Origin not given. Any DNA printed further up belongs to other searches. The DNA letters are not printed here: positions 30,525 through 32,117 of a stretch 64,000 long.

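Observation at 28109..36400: Minus-strand operon: giant kinase/cyclase-like/STAND-NTPase/TPR protein, patatin phospholipase, membrane Ser/Thr kinase, TPR membrane protein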

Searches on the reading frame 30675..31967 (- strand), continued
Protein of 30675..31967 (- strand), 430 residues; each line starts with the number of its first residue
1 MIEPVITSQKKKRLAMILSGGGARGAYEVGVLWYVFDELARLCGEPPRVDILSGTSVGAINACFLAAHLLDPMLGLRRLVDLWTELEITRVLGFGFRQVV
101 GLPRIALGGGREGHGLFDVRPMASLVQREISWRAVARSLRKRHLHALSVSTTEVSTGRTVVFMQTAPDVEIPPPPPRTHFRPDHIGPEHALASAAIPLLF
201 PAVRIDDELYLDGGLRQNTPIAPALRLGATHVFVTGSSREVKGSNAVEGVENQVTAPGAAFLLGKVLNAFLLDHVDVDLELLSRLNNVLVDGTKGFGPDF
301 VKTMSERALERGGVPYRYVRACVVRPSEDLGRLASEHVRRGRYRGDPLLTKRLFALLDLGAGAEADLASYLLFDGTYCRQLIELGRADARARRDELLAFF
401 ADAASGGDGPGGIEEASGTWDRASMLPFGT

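Call 74: find_homologous_proteins(query=P0265, max_evalue=1e-30)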
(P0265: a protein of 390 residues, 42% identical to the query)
Query P0265 (390 aa): 3405 proteins with E <= 1e-30 among 8000 candidates; the best 120 are listed.
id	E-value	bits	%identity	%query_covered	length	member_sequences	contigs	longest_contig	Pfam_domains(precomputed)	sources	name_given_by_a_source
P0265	1.8e-255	865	100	100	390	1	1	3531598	PF01734.28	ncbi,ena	-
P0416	1.5e-107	378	51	98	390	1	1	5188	PF01734.28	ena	-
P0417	1.8e-106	375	49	98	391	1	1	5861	PF01734.28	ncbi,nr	ncbi:MAG: patatin-like phospholipase family protein [Myxococcales bacterium]|nr:patatin-like phospho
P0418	8.5e-105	369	46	98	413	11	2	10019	PF01734.28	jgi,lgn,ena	-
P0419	1.6e-104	368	49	99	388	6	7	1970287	PF01734.28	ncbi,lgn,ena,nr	ncbi:MAG: patatin-like phospholipase family protein [Sandaracinaceae bacterium]|nr:MAG: patatin-like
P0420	2.9e-104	367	47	99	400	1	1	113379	PF01734.28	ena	-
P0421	6.4e-104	366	48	98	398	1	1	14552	PF01734.28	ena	-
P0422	7.9e-104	366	47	99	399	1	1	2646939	PF01734.28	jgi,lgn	jgi:NTE family protein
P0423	8.5e-104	366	48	99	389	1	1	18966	PF01734.28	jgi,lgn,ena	-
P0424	1.1e-103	366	50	98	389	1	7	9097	PF01734.28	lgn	-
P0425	1.1e-103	366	46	98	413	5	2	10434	PF01734.28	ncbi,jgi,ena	jgi:NTE family protein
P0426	1.9e-103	365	50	98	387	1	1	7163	PF01734.28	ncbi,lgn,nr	ncbi:MAG TPA: patatin-like phospholipase family protein [Sandaracinaceae bacterium LLY-WYZ-13_1]|nr:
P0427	2.0e-103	365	48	99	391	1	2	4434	PF01734.28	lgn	-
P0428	2.1e-103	365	48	99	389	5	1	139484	PF01734.28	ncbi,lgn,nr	ncbi:MAG: patatin-like phospholipase family protein [Myxococcota bacterium]|nr:patatin-like phosphol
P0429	7.0e-103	363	49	99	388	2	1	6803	PF01734.28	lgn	-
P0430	1.6e-102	362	46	98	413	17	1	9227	PF01734.28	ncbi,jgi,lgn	jgi:NTE family protein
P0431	2.4e-102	361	47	95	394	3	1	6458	PF01734.28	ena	-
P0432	2.5e-102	361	49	98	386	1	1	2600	PF01734.28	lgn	-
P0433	4.3e-102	360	46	99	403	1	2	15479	PF01734.28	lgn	-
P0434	4.5e-102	360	47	98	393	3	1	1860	PF01734.28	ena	-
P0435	4.6e-102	360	47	99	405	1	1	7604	PF01734.28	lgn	-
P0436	6.7e-102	360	48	97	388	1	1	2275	PF01734.28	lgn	-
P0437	8.7e-102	359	47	99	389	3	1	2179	PF01734.28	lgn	-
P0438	1.0e-101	359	48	98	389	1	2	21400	PF01734.28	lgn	-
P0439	2.1e-101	358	44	98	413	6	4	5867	PF01734.28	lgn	-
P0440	3.0e-101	358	49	98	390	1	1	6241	PF01734.28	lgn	-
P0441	3.1e-101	357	47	99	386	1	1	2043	PF01734.28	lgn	-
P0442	4.6e-101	357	48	98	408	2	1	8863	PF01734.28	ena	-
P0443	6.6e-101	356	45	98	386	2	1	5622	PF01734.28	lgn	-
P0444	7.4e-101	356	48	99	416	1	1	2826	PF01734.28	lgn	-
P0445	1.0e-100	356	47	98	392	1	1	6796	PF01734.28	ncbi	-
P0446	1.6e-100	355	47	99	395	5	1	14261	PF01734.28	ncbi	-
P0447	2.1e-100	355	46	98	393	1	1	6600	PF01734.28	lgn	-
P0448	2.9e-100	354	45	96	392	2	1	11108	PF01734.28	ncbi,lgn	-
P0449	4.6e-100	354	46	97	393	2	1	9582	PF01734.28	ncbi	-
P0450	1.4e-99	352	48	98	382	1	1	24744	PF01734.28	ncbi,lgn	-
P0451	1.4e-99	352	48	99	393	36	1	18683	PF01734.28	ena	-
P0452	1.6e-99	352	46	98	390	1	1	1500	PF01734.28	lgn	-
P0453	1.9e-99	352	48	99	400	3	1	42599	PF01734.28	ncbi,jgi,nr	ncbi:MAG: patatin-like phospholipase family protein [Deltaproteobacteria bacterium]|nr:patatin-like 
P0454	6.1e-99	350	47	98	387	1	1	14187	PF01734.28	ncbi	-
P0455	6.3e-99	350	46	98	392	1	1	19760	PF01734.28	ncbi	-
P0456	7.3e-99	350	46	95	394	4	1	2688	PF01734.28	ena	-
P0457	8.8e-99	349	48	98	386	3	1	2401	PF01734.28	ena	-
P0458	1.5e-98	349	46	99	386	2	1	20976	PF01734.28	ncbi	-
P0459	2.2e-98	348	47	99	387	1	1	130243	PF01734.28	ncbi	-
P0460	2.4e-98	348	45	98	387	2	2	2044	PF01734.28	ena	-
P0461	2.5e-98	348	46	97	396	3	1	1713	PF01734.28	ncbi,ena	-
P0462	2.6e-98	348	46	98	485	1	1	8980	PF01734.28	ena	-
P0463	3.1e-98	348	46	98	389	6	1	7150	PF01734.28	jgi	-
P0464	3.2e-98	348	46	98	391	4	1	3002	PF01734.28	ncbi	-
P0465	3.2e-98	348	48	98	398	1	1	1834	PF01734.28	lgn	-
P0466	3.3e-98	348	46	98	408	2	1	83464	PF01734.28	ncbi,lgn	-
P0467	4.1e-98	347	47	98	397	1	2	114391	PF01734.28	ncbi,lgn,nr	ncbi:MAG: patatin-like phospholipase family protein [Polyangiales bacterium]|nr:patatin-like phospho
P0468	5.8e-98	347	46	98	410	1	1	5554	PF01734.28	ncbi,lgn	-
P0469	6.4e-98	347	45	98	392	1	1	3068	PF01734.28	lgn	-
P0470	1.4e-97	345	46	98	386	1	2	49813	PF01734.28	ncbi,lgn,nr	ncbi:MAG: patatin-like phospholipase family protein [Myxococcales bacterium]|nr:patatin-like phospho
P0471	1.7e-97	345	45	98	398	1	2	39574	PF01734.28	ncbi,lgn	-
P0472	1.8e-97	345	47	98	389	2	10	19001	PF01734.28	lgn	-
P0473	2.2e-97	345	46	98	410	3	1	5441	PF01734.28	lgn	-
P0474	2.5e-97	345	46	99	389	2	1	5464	PF01734.28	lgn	-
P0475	2.9e-97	344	47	98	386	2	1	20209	PF01734.28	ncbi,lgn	-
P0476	3.1e-97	344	46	98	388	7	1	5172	PF01734.28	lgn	-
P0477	4.0e-97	344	45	99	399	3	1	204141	PF01734.28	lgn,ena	-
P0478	5.4e-97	344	46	99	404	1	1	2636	PF01734.28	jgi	jgi:NTE family protein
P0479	5.6e-97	343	46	98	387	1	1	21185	PF01734.28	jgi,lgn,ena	-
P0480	6.1e-97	343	48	98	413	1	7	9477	PF01734.28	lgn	-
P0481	6.1e-97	343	47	98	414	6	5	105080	PF01734.28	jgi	jgi:NTE family protein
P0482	7.1e-97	343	47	98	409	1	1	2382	PF01734.28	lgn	-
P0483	1.3e-96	342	45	98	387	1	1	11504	PF01734.28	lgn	-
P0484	1.4e-96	342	44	99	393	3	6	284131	PF01734.28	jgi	jgi:NTE family protein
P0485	1.7e-96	342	47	98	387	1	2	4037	PF01734.28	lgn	-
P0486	1.9e-96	342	46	98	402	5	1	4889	PF01734.28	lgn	-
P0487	1.9e-96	342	47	98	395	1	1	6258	PF01734.28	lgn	-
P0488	2.5e-96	341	46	98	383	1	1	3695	PF01734.28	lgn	-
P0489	2.6e-96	341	45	98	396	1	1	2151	PF01734.28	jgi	jgi:NTE family protein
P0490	2.9e-96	341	45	98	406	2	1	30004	PF01734.28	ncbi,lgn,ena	-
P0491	4.6e-96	340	46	98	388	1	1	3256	PF01734.28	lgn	-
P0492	5.0e-96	340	45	98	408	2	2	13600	PF01734.28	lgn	-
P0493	5.4e-96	340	44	99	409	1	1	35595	PF01734.28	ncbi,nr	ncbi:MAG: patatin-like phospholipase family protein [Sandaracinaceae bacterium]|nr:patatin-like phos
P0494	6.1e-96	340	45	98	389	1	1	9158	PF01734.28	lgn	-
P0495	7.6e-96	340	44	98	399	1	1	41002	PF01734.28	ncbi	ncbi:MAG: patatin-like phospholipase family protein [Myxococcota bacterium]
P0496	9.0e-96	340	46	97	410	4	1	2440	PF01734.28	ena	-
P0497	9.0e-96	340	44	98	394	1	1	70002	PF01734.28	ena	-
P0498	1.0e-95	339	45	97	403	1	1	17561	PF01734.28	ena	-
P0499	1.1e-95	339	46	98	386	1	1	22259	PF01734.28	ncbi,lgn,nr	ncbi:MAG: patatin-like phospholipase family protein [Sandaracinaceae bacterium]|nr:patatin-like phos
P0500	1.6e-95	339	45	98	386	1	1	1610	PF01734.28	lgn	-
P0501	1.7e-95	339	45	99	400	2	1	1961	PF01734.28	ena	-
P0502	1.7e-95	339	47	98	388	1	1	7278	PF01734.28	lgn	-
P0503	1.9e-95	338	44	98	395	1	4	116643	PF01734.28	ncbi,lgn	-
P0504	2.1e-95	338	46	98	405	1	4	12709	PF01734.28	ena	-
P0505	2.2e-95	338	48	99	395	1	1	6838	PF01734.28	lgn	-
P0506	2.4e-95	338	45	98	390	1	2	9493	PF01734.28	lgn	-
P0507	2.9e-95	338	47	98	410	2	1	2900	PF01734.28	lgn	-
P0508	2.9e-95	338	44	98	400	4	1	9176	PF01734.28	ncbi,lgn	-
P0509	3.1e-95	338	47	98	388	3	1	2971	PF01734.28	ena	-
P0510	3.3e-95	338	43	98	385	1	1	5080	PF01734.28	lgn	-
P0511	3.6e-95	338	46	98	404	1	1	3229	PF01734.28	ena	-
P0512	4.4e-95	337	44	99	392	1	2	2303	PF01734.28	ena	-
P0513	4.9e-95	337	46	98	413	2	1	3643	PF01734.28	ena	-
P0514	5.2e-95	337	45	98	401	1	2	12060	PF01734.28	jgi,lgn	-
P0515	5.4e-95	337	46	98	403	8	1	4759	PF01734.28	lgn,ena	-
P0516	6.5e-95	337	46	98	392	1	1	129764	PF01734.28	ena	-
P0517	7.2e-95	337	45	98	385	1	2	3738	PF01734.28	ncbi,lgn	-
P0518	7.8e-95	336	44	98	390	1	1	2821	PF01734.28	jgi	-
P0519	8.4e-95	336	47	99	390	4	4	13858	PF01734.28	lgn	-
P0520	9.5e-95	336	44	98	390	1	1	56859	PF01734.28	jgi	jgi:NTE family protein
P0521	9.7e-95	336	44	98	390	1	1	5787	PF01734.28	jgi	jgi:NTE family protein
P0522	1.0e-94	336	46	98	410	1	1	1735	PF01734.28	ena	-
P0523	1.0e-94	336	46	98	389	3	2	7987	PF01734.28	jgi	jgi:NTE family protein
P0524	1.0e-94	336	44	97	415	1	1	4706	PF01734.28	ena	-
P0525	1.1e-94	336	43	96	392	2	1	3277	PF01734.28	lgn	-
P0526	1.1e-94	336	44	97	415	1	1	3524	PF01734.28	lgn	-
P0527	1.2e-94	336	44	97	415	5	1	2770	PF01734.28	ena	-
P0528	1.3e-94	336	43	98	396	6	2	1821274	PF01734.28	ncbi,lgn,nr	ncbi:MAG: patatin-like phospholipase family protein [Sandaracinaceae bacterium]|nr:patatin-like phos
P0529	1.3e-94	336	45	98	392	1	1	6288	PF01734.28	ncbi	-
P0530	1.3e-94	336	43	96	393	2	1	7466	PF01734.28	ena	-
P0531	1.4e-94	336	45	98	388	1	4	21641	PF01734.28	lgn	-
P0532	1.4e-94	336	46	98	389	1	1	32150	PF01734.28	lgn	-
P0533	1.4e-94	336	46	98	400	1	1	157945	PF01734.28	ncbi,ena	-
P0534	1.6e-94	335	45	98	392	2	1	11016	PF01734.28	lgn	-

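Call 75: find_encoding_contigs(protein=P0419, flank=7000, max_places=1)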
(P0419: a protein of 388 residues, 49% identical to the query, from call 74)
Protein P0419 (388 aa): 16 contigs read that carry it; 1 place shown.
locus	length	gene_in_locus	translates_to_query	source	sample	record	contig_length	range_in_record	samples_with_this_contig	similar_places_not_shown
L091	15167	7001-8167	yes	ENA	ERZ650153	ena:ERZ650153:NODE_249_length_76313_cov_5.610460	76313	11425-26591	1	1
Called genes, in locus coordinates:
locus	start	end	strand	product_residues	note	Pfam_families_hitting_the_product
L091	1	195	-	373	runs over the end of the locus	-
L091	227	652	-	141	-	PF00581:Rhodanese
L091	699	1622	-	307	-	PF00005:ABC_tran, PF13304:AAA_21 (weak), PF13732:DrrA1-3_C (weak)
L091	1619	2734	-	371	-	PF01041:DegT_DnrJ_EryC1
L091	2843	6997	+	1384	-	PF00069:Pkinase, PF07714:PK_Tyr_Ser-Thr, PF00515:TPR_1 (faint), PF07719:TPR_2 (faint), PF13191:AAA_16, PF13424:TPR_12 (weak), PF17874:TPR_MalT (weak), PF13424:TPR_12 (weak), +1 more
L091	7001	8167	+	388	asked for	PF01734:Patatin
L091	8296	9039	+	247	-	-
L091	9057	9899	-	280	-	PF00535:Glycos_transf_2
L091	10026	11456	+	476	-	PF13948:DUF4215 (weak)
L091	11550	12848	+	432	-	PF00027:cNMP_binding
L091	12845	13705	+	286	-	PF27840:ScmC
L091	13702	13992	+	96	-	PF05402:PqqD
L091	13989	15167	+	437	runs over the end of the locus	PF04055:Radical_SAM, PF13186:SPASM (weak)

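Call 76: find_encoding_contigs(protein=P0422, flank=7000, max_places=1)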
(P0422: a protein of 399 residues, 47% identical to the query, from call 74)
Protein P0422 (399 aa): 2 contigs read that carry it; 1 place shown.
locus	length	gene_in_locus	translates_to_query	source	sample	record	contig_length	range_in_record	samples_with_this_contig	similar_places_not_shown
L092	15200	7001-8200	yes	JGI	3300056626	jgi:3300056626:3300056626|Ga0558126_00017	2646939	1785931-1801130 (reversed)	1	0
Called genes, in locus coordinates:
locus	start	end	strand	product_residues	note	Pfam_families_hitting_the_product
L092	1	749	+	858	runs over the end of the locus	PF02861:Clp_N, PF13191:AAA_16, PF23569:NBD_SMAX1, PF00004:AAA, PF17871:AAA_lid_9, PF00004:AAA, PF07724:AAA_2, PF07728:AAA_5, +6 more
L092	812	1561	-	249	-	PF00005:ABC_tran, PF13304:AAA_21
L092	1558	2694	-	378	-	PF00155:Aminotran_1_2 (weak), PF01041:DegT_DnrJ_EryC1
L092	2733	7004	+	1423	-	PF00069:Pkinase, PF07714:PK_Tyr_Ser-Thr, PF13191:AAA_16, PF17874:TPR_MalT, PF13424:TPR_12 (weak)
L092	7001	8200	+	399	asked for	PF01734:Patatin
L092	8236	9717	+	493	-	PF00282:Pyridoxal_deC, PF00155:Aminotran_1_2 (weak), PF01212:Beta_elim_lyase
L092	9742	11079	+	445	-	-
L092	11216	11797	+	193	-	-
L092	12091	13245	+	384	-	-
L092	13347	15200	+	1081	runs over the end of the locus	PF25390:WD40_RLD, PF13540:RCC1_2, PF25390:WD40_RLD, PF13540:RCC1_2, PF25390:WD40_RLD, PF13540:RCC1_2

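Call 77: find_encoding_contigs(protein=P0528, flank=7000, max_places=1)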
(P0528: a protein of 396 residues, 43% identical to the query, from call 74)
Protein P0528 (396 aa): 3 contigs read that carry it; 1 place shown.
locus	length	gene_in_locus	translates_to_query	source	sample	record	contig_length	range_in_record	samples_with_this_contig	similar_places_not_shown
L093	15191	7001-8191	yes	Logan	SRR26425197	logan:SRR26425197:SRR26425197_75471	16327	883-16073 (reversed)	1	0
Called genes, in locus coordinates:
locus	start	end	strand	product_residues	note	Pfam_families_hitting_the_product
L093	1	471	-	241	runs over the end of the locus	?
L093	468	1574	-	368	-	PF00155:Aminotran_1_2 (weak), PF01041:DegT_DnrJ_EryC1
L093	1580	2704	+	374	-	-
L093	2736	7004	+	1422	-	PF00069:Pkinase, PF07714:PK_Tyr_Ser-Thr, PF13191:AAA_16, PF00515:TPR_1 (faint), PF07719:TPR_2 (faint), PF17874:TPR_MalT, PF13424:TPR_12 (weak)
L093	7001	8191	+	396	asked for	PF01734:Patatin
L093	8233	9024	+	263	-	-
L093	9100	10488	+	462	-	PF13948:DUF4215 (faint)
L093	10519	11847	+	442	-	PF00027:cNMP_binding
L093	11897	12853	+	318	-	PF20030:bpMoxR, PF05496:RuvB_N (faint), PF00004:AAA, PF07726:AAA_3, PF07728:AAA_5, PF17863:AAA_lid_2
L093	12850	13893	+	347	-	-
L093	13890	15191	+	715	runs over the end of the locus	PF11992:TgpA_N, PF01841:Transglut_core, PF13559:DUF4129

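Call 82: search_dna_similar(query=window:30678-31967:-, collection=plasmids, mode=protein, max_rows=8, max_evalue=1e-10)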
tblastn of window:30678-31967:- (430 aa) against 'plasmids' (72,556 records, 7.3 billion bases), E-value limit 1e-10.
Records with a match: 32; places in all: 32; records where one place covers at least 80% of the query: 5.
Best place of each record, by identity: <60% 32.
By first word of the organism name: Burkholderia 5; Rhodococcus 4; Pseudomonas 3; Cupriavidus 3; Leptospira 2; Paraburkholderia 2; Shinella 2; Aeromonas 1; Legionella 1; Ralstonia 1; and 8 more.
By predicted mobility (MOB-suite, as given by PLSDB): non-mobilizable 21; mobilizable 10; conjugative 1.
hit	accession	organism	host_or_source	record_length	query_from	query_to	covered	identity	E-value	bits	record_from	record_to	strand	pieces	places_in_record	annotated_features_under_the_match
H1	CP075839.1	Pseudomonas aeruginosa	Homo sapiens,Cell culture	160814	16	385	86%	33.3%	5e-34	142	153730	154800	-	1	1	patatin-like phospholipase family protein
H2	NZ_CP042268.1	Pseudomonas aeruginosa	Homo sapiens,sputum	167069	16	385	86%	33.3%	5e-34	142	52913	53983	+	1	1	patatin-like phospholipase family protein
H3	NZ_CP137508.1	Pseudomonas aeruginosa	Homo sapiens,Bacterial culture sample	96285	16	385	86%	33.3%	7e-34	142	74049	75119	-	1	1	patatin-like phospholipase family protein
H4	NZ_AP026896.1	Aeromonas caviae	Microbe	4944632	7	385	88%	31.4%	7e-29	127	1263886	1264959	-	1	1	none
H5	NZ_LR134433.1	Legionella adelaidensis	environmental,Cooling tower water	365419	7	385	88%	28.6%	2e-24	113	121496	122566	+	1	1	patatin-like phospholipase family protein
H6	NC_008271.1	Rhodococcus jostii RHA1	-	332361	28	336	72%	31.5%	5e-13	79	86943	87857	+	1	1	patatin-like phospholipase family protein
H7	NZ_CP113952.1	Rhodococcus sp. JS3073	culture,soil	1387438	28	294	62%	33.6%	5e-13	79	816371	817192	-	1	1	record has no annotation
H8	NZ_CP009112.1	Rhodococcus opacus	soil sample, Enrichment culture with ...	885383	13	249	55%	34.6%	6e-27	121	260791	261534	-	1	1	patatin-like phospholipase family protein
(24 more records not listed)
